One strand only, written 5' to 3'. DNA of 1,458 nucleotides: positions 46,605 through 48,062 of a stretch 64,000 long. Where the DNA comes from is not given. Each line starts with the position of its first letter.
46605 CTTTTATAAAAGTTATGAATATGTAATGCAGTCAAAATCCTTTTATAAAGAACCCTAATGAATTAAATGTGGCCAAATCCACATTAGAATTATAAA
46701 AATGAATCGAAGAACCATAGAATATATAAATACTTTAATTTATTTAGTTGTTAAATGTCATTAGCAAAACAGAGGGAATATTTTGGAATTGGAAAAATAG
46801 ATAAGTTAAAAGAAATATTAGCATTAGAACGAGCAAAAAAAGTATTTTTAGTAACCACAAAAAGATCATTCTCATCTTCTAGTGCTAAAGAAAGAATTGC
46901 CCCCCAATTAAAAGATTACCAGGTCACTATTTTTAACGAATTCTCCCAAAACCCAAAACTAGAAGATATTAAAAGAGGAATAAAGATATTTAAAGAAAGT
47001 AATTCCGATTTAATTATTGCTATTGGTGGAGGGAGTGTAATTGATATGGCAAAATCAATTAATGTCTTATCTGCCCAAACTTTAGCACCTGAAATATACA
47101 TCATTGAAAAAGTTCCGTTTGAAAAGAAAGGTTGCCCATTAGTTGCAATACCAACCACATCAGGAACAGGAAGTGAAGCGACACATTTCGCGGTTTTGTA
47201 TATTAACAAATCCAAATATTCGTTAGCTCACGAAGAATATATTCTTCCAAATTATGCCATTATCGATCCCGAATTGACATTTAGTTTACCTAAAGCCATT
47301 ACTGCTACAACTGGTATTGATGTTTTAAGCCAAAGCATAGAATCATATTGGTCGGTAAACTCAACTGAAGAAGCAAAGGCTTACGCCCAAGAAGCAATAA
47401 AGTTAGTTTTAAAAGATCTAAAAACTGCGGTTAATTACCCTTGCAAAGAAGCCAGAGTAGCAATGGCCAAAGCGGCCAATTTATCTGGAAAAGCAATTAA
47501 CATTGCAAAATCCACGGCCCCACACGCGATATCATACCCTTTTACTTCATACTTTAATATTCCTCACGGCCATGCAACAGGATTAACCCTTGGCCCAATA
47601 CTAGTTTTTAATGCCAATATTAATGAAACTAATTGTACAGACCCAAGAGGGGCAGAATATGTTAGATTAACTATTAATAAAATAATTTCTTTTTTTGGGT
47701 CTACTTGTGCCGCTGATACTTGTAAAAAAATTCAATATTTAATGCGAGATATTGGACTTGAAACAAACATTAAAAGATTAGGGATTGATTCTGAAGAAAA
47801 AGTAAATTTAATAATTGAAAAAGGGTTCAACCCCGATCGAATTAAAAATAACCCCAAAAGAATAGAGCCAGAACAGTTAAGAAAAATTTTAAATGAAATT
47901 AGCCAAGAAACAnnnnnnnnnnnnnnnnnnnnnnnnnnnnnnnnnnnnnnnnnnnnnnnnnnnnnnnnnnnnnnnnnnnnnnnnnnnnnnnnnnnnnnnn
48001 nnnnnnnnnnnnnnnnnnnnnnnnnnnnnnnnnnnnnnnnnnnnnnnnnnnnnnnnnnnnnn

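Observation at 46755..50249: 1164-aa four-domain fusion that appears to encode two parallel 'make and activate' phosphonate branches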

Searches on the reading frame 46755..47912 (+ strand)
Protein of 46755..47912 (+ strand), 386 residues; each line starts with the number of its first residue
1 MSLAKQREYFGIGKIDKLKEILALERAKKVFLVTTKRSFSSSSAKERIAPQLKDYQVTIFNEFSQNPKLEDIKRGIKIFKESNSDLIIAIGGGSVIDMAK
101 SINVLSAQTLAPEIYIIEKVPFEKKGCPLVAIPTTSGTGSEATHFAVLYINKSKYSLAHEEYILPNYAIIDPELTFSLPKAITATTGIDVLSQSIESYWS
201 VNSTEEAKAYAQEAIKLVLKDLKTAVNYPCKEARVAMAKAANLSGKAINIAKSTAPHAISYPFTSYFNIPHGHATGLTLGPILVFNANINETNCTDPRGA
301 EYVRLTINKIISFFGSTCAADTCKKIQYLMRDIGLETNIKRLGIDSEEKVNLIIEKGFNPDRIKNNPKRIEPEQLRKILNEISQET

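Call 34: search_solved_structures(query=window:46755-47912:+, max_evalue=1e-10)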
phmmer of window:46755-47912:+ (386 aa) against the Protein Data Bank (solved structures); distinct sequences matched with E-value up to 1e-10: 41.
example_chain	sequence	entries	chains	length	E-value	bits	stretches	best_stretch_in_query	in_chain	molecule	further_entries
6jko_A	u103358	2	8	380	5.2e-48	167.3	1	10-376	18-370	Methanol dehydrogenase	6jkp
1vhd_A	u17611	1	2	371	4.1e-42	147.9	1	9-381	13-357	alcohol dehydrogenase, iron-containing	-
1o2d_A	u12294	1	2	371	4.4e-42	147.8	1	9-381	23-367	Alcohol dehydrogenase, iron-containing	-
8zrl_A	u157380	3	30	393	2.8e-41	145.1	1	9-379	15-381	NAD-dependent methanol dehydrogenase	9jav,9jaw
3owo_A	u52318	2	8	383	2.6e-40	142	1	28-375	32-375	Alcohol dehydrogenase 2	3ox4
8zwd_B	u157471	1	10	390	2.2e-37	132.3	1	15-378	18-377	NAD(P)-dependent methanol dehydrogenase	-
3bfj_A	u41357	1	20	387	3.2e-35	125.2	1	8-377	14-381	1,3-propanediol oxidoreductase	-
4fr2_A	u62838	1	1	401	7e-35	124.1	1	8-381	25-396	1,3-propanediol dehydrogenase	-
9ldl_C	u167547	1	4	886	1.8e-34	122.7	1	28-288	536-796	Aldehyde dehydrogenase family protein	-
3zdr_A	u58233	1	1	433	1.3e-33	120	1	57-292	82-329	ALCOHOL DEHYDROGENASE DOMAIN OF THE BIFUNCTIONAL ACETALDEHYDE DEHYDROGENASE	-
13he_A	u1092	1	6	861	6.6e-33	117.6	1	15-374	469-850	Aldehyde-alcohol dehydrogenase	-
8uhw_A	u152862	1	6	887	6.9e-33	117.5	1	15-374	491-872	Aldehyde-alcohol dehydrogenase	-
6scg_A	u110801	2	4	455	6.4e-32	114.4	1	9-346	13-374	Aldehyde-alcohol dehydrogenase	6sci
7dag_A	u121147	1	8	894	7.8e-32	114.1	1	23-295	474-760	Aldehyde-alcohol dehydrogenase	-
7qnj_AAA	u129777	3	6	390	2.7e-31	112.3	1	6-355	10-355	Lactaldehyde reductase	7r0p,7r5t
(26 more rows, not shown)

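Call 47: search_solved_structures(query=window:46755-47912:+, max_evalue=1e-39, show_alignments=5)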
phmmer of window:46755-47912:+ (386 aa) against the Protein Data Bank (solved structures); distinct sequences matched with E-value up to 1e-39: 5.
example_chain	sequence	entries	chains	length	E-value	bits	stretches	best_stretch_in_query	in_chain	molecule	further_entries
6jko_A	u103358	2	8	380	5.2e-48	167.3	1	10-376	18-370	Methanol dehydrogenase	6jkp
1vhd_A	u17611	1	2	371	4.1e-42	147.9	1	9-381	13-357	alcohol dehydrogenase, iron-containing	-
1o2d_A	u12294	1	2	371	4.4e-42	147.8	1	9-381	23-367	Alcohol dehydrogenase, iron-containing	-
8zrl_A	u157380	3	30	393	2.8e-41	145.1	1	9-379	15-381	NAD-dependent methanol dehydrogenase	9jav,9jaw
3owo_A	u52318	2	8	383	2.6e-40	142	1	28-375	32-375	Alcohol dehydrogenase 2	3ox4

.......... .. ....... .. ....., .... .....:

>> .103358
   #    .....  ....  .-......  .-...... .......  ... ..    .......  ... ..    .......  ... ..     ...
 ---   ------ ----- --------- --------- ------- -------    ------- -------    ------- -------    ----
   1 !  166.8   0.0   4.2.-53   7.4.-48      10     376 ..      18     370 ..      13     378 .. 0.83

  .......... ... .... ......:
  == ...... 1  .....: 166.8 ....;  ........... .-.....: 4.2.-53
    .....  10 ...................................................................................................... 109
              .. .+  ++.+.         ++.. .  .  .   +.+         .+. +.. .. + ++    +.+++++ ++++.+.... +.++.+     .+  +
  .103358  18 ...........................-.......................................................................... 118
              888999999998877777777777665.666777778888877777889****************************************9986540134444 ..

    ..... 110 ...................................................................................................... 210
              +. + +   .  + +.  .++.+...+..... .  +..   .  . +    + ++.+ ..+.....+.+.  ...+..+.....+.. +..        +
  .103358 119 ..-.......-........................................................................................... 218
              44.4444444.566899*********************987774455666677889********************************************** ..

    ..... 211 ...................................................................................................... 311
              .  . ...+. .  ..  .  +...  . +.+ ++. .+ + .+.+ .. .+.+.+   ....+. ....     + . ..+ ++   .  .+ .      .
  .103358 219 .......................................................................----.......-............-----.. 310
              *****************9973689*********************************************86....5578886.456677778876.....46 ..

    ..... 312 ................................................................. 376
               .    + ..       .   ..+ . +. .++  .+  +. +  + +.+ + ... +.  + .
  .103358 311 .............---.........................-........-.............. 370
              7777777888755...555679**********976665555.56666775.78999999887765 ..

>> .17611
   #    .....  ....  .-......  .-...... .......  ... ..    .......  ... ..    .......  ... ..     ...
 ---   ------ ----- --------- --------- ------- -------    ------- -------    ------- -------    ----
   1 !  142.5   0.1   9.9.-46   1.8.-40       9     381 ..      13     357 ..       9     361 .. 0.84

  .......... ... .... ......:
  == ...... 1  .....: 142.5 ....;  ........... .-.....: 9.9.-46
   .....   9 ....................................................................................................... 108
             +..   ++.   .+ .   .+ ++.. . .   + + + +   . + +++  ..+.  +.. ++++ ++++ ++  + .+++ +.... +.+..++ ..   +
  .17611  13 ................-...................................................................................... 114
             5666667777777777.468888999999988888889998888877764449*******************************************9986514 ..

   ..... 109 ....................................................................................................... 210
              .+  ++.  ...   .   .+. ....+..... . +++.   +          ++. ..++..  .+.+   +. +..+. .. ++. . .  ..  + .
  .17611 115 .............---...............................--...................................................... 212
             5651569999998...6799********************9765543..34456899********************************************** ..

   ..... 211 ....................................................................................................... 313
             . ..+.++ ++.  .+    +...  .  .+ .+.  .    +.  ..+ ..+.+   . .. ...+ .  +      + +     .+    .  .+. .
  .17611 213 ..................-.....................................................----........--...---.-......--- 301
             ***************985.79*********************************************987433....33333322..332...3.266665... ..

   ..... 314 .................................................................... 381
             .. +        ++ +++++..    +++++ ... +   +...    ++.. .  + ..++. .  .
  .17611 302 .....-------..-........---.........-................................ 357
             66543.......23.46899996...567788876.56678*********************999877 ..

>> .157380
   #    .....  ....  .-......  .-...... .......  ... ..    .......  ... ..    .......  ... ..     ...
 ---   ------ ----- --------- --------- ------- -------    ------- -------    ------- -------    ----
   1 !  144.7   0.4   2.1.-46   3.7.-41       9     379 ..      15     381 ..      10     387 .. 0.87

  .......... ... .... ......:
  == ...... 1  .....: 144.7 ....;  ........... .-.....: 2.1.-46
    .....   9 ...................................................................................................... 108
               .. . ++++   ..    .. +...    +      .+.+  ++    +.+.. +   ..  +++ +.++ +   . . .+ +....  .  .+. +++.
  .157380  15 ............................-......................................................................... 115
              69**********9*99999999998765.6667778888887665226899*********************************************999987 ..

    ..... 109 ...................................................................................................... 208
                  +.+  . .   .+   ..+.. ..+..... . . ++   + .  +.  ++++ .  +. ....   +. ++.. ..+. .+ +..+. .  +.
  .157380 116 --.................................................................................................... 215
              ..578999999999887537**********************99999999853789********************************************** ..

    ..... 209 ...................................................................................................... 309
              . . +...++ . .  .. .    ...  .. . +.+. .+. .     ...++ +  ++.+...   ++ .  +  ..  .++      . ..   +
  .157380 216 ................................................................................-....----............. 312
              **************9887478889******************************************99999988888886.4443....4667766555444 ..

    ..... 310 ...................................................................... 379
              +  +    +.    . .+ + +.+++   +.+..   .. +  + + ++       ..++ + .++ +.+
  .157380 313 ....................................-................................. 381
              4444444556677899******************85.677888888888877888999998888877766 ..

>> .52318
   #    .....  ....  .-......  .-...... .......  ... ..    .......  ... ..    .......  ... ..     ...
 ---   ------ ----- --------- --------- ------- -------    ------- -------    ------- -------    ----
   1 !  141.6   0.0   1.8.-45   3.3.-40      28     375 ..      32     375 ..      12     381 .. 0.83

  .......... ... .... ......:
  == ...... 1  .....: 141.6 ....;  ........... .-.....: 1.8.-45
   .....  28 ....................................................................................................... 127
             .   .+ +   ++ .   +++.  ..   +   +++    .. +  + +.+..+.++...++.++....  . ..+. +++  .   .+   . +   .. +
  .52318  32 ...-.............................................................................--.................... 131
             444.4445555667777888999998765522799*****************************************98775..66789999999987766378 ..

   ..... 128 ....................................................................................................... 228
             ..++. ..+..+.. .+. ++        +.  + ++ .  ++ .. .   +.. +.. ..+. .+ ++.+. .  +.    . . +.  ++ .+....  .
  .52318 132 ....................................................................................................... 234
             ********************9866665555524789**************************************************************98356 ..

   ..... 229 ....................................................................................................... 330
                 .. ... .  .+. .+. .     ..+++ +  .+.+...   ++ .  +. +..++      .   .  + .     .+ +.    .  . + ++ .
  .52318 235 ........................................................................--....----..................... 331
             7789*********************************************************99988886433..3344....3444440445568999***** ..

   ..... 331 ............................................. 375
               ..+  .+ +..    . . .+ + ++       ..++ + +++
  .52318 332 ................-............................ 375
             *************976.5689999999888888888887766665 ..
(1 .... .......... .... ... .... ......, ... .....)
